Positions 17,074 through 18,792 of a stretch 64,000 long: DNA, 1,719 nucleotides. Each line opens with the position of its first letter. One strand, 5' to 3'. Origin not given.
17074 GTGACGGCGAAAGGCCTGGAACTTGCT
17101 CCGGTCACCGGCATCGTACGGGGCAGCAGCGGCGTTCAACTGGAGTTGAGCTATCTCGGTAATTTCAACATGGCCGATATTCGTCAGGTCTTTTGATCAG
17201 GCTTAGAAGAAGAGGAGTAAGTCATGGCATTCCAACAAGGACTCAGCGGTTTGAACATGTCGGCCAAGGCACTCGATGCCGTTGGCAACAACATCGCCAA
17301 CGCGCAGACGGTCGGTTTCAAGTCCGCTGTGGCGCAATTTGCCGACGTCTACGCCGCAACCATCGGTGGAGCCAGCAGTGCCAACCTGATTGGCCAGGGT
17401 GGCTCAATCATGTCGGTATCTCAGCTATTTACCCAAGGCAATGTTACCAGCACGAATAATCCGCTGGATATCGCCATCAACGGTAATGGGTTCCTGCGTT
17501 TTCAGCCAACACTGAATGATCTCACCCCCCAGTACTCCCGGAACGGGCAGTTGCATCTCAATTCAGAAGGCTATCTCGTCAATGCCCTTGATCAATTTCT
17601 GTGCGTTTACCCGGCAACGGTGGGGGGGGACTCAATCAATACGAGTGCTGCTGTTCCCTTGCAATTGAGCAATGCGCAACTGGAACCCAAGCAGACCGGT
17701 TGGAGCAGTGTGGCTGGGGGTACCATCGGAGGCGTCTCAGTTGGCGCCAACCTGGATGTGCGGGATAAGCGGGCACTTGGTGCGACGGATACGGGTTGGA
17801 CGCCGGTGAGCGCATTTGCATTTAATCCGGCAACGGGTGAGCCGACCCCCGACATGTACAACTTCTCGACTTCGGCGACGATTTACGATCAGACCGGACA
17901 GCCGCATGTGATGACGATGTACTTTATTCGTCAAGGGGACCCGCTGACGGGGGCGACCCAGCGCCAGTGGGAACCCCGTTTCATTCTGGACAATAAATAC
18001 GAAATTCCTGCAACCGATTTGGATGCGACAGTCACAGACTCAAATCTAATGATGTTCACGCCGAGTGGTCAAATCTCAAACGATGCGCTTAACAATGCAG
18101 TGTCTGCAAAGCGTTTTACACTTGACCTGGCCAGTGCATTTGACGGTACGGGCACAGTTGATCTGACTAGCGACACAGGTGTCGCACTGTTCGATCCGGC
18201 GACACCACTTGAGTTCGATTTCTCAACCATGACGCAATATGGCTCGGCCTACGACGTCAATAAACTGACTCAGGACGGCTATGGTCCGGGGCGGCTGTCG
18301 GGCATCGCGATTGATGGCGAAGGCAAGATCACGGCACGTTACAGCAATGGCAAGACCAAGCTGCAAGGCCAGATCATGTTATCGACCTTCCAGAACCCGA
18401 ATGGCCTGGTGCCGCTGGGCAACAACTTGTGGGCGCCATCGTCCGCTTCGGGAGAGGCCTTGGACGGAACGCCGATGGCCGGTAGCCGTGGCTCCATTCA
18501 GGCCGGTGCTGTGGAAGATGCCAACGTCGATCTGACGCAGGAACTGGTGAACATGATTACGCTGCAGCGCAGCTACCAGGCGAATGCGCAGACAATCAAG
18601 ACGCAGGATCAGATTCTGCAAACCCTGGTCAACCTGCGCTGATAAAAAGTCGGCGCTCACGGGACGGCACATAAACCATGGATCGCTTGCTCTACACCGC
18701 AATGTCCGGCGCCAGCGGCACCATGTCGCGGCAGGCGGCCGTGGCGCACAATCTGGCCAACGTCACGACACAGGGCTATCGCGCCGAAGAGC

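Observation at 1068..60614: Over-represented asymmetric 26-nt dispersed motif (14 copies in 64 kb): candidate DNA-uptake-sequence-like or other genome-wide signal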

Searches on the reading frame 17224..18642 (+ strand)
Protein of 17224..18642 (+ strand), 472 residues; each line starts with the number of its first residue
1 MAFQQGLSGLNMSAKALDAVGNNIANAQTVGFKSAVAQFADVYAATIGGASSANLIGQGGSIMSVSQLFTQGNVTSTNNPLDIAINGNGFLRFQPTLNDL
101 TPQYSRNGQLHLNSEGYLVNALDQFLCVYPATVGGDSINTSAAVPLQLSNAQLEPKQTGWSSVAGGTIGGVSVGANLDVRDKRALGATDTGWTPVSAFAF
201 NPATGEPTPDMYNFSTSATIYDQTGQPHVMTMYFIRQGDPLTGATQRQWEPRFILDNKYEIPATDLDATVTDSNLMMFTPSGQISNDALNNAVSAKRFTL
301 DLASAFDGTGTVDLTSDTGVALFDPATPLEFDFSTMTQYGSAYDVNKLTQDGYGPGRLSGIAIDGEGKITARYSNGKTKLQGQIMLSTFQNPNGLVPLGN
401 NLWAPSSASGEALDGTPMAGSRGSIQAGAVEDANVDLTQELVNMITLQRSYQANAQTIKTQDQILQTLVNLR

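Call 5: find_encoding_contigs(protein=window:17224-18642:+, flank=10000, max_places=6)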
Protein window:17224-18642:+ (472 aa): 3 contigs read that carry it; 1 place shown.
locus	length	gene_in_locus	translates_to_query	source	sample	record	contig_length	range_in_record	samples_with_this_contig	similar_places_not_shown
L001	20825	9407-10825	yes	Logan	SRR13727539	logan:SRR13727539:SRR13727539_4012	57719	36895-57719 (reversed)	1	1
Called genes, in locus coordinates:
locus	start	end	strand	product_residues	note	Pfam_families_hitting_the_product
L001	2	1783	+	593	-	?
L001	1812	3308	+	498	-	PF00448:SRP54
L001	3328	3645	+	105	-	-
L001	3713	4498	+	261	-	PF04542:Sigma70_r2, PF04539:Sigma70_r3, PF08281:Sigma70_r4_2 (weak), PF04545:Sigma70_r4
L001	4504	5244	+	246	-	PF20560:MotA_N, PF01618:MotA_ExbB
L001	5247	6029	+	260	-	PF13677:MotB_plug, PF00691:OmpA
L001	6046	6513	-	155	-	PF05130:FlgN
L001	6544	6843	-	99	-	PF04316:FlgM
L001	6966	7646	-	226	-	PF17656:ChapFlgA_N, PF08666:SAF, PF13144:ChapFlgA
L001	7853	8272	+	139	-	PF00460:Flg_bb_rod (faint)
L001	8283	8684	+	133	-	PF00460:Flg_bb_rod (weak), PF06429:Flg_bbr_C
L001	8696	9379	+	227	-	PF03963:FlgD, PF13861:FLgD_tudor, PF13860:FlgD_ig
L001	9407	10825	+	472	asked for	PF00460:Flg_bb_rod (weak), PF22692:LlgE_F_G_D1 (weak), PF07559:FlgE_D2, PF06429:Flg_bbr_C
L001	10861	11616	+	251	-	PF00460:Flg_bb_rod (faint), PF22692:LlgE_F_G_D1, PF06429:Flg_bbr_C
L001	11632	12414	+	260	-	PF00460:Flg_bb_rod, PF22692:LlgE_F_G_D1, PF06429:Flg_bbr_C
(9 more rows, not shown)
